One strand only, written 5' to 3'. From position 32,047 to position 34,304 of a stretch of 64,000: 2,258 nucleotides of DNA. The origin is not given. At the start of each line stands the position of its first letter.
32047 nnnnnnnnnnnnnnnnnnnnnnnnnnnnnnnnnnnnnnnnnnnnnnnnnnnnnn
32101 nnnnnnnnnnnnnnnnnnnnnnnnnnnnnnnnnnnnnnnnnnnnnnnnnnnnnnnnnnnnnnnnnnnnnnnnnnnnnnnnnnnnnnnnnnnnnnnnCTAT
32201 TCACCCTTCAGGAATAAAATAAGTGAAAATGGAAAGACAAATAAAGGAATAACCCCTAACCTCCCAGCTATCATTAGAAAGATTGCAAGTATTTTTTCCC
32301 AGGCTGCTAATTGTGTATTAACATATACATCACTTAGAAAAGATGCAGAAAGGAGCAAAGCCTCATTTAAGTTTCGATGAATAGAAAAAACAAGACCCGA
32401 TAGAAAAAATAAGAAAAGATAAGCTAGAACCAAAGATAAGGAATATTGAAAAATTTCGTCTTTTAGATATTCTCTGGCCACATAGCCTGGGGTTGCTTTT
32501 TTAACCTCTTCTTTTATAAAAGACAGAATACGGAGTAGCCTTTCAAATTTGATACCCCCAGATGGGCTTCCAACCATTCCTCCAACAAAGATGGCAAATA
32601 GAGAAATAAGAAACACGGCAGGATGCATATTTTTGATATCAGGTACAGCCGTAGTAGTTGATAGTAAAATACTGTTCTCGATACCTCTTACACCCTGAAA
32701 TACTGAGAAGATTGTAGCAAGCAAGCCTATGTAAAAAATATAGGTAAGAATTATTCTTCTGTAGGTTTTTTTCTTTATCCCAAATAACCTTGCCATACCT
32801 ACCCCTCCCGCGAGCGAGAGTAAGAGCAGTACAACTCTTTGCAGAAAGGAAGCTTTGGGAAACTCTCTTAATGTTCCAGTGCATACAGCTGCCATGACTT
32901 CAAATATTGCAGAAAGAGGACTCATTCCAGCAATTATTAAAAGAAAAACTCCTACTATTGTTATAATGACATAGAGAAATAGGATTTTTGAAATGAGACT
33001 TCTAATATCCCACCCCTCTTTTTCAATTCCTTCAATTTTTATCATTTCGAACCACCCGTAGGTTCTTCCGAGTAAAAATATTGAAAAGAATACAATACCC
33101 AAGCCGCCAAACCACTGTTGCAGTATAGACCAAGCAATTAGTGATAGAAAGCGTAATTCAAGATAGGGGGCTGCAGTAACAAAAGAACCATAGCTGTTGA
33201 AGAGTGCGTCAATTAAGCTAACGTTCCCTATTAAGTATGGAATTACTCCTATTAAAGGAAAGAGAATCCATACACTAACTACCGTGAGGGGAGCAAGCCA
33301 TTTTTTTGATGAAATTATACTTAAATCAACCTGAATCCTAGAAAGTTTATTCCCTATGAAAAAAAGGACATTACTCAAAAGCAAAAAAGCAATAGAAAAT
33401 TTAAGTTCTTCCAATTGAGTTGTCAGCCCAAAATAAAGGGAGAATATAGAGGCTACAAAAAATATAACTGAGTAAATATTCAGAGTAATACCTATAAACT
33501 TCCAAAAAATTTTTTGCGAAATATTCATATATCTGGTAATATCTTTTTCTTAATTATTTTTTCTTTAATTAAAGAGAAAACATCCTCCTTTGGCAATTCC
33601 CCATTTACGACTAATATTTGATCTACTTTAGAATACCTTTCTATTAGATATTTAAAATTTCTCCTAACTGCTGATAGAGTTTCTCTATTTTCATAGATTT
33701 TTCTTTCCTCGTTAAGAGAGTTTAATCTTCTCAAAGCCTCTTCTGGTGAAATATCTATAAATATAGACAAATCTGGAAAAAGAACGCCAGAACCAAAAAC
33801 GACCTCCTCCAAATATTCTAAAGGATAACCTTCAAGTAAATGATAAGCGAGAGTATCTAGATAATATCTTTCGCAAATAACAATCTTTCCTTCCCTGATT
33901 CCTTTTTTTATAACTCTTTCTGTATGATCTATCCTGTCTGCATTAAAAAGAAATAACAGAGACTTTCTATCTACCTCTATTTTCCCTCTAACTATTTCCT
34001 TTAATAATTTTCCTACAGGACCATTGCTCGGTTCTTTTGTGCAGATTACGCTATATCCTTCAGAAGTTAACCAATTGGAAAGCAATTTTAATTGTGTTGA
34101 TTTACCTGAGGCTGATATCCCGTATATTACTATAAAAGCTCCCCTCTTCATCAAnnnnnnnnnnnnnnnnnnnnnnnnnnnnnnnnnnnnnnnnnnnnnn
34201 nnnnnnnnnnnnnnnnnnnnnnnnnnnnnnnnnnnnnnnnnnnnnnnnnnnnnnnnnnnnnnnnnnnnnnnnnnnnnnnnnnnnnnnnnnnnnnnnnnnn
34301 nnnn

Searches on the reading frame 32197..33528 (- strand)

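Call 16: search_protein_families(library=pfam, proteins=[window:32197-33528:-], max_evalue=0.00001)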
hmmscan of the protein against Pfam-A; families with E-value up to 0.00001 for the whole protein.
window:32197-33528:- (443 aa): 1 family
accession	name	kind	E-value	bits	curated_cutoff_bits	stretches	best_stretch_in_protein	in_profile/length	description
PF02386.22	TrkH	-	6.5e-08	31.9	27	1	295-432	333-489/502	Cation transport protein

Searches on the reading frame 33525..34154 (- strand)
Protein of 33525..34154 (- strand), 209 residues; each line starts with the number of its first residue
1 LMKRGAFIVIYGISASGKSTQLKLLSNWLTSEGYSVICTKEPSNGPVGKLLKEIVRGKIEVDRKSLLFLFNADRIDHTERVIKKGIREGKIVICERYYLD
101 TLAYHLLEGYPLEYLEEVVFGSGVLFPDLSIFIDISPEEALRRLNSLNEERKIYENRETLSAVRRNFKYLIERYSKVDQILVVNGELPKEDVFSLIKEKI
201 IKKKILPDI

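Call 38: search_protein_families(library=pfam, proteins=[window:33525-34154:-], max_evalue=0.001)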
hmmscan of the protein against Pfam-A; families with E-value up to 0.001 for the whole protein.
window:33525-34154:- (209 aa): 7 families
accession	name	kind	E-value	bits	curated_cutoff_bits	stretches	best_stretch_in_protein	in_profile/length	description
PF02223.23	Thymidylate_kin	-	3.1e-36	125.2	27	1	12-196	3-185/185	Thymidylate kinase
PF13401.12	AAA_22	-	4.6e-05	24.2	27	1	4-57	4-57/130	AAA domain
PF25199.1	nSTAND_NTPase5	-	5.8e-05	23.4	34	1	4-96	40-133/145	Novel STAND NTPase 5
PF13238.12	AAA_18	-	6.4e-05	23.9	29.4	1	8-158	1-123/128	AAA domain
PF01712.25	dNK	-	9.7e-05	22.6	27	0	8-196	1-190/203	Deoxynucleoside kinase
PF13207.12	AAA_17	-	0.00013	22.7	27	1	11-160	1-135/136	AAA domain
PF13521.12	AAA_28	-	0.00057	20.6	27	1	8-112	2-98/164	AAA domain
